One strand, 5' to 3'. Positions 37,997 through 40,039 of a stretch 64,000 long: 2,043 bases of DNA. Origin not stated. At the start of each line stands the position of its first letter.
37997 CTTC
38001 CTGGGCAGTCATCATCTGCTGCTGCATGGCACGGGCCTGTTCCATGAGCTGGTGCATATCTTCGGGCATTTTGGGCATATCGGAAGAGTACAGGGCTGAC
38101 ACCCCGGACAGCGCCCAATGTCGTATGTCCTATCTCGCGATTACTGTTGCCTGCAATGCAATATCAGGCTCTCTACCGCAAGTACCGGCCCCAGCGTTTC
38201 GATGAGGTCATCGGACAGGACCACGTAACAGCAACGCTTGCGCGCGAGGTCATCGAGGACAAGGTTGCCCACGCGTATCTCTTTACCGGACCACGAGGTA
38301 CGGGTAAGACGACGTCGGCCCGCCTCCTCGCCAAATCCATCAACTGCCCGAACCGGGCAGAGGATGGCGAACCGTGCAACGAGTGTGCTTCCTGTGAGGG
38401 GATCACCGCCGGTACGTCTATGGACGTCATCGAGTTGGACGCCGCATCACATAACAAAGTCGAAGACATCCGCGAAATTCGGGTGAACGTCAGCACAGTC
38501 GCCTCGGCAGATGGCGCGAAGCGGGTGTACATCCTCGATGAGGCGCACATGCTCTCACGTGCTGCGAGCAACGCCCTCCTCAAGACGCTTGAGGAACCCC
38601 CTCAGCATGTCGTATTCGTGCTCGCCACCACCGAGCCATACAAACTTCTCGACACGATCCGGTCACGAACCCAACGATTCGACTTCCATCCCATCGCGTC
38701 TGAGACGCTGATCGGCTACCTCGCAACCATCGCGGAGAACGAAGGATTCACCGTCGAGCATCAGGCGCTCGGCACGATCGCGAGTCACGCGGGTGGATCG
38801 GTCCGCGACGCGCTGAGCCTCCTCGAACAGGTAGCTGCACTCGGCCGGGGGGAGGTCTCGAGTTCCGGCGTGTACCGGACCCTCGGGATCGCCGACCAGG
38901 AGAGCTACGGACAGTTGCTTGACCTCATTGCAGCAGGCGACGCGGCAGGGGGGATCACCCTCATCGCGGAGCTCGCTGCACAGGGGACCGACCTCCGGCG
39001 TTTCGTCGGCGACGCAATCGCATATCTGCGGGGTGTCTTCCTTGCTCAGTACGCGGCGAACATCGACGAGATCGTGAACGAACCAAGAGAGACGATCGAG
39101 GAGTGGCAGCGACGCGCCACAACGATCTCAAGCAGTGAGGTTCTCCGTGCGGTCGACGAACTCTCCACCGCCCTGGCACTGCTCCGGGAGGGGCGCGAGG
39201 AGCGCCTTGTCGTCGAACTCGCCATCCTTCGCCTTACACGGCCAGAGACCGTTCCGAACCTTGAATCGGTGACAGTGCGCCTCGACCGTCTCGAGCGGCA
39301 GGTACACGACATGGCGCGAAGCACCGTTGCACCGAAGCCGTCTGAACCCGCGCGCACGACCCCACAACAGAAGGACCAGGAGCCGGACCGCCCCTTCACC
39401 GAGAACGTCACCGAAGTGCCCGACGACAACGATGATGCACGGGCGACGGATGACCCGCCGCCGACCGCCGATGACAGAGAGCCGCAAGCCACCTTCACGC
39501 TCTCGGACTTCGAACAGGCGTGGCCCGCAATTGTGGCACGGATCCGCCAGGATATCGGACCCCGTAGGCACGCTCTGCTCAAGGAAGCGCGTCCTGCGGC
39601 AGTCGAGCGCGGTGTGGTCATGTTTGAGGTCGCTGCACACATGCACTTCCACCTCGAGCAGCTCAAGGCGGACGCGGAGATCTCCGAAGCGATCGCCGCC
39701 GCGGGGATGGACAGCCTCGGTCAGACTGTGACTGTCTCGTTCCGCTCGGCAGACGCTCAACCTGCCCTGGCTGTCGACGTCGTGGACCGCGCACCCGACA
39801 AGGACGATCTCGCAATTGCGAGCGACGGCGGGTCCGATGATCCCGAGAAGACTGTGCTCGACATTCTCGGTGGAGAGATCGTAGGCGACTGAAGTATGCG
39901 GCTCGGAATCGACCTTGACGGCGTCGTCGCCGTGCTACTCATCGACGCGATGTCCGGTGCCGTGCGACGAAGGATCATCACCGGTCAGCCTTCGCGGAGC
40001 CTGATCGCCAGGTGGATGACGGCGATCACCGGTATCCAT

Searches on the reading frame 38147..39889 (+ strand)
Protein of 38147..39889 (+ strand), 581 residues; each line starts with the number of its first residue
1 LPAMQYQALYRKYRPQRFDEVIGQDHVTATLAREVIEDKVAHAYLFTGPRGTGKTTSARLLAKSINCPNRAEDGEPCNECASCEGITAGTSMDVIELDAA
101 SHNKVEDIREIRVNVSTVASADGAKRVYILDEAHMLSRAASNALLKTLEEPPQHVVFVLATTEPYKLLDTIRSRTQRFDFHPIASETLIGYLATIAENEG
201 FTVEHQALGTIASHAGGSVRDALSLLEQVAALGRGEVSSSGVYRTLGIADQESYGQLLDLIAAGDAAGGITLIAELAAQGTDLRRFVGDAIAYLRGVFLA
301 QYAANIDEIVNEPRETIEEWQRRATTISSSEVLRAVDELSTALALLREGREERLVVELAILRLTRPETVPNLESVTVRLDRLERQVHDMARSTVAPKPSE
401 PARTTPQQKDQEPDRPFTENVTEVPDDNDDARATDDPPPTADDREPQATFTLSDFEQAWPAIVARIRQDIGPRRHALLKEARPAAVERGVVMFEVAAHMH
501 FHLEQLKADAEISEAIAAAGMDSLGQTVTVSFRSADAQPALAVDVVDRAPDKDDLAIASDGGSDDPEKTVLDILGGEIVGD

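Call 54: search_protein_families(library=pfam, proteins=[window:38147-39889:+], max_evalue=0.00001)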
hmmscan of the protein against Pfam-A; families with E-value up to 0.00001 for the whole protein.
window:38147-39889:+ (581 aa): 7 families
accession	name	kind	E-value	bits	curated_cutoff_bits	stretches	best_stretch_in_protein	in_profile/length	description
PF13177.12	DNA_pol3_delta2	-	4.2e-43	147.6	27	1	24-183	2-160/161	DNA polymerase III, delta subunit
PF12169.13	DNA_pol3_gamma3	-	2.5e-12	47.2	24.4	1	239-370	3-134/143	DNA polymerase III subunits gamma and tau domain III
PF22608.2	DNAX_ATPase_lid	-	3.3e-12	46.4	27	1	191-235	5-49/49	DNA polymerase III clamp loader subunit, ATPase lid domain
PF00004.35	AAA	-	8.8e-12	46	21.2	1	45-180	2-125/131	ATPase family associated with various cellular activities (AAA)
PF13401.12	AAA_22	-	2.5e-07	31.5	27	1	44-162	8-123/130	AAA domain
PF13604.12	AAA_30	-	1.4e-06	28.6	27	1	43-158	20-122/191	AAA domain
PF20964.2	DnaX_C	-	2.3e-06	28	26.2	1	449-533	6-86/113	DNA polymerase III subunit tau, C-terminal domain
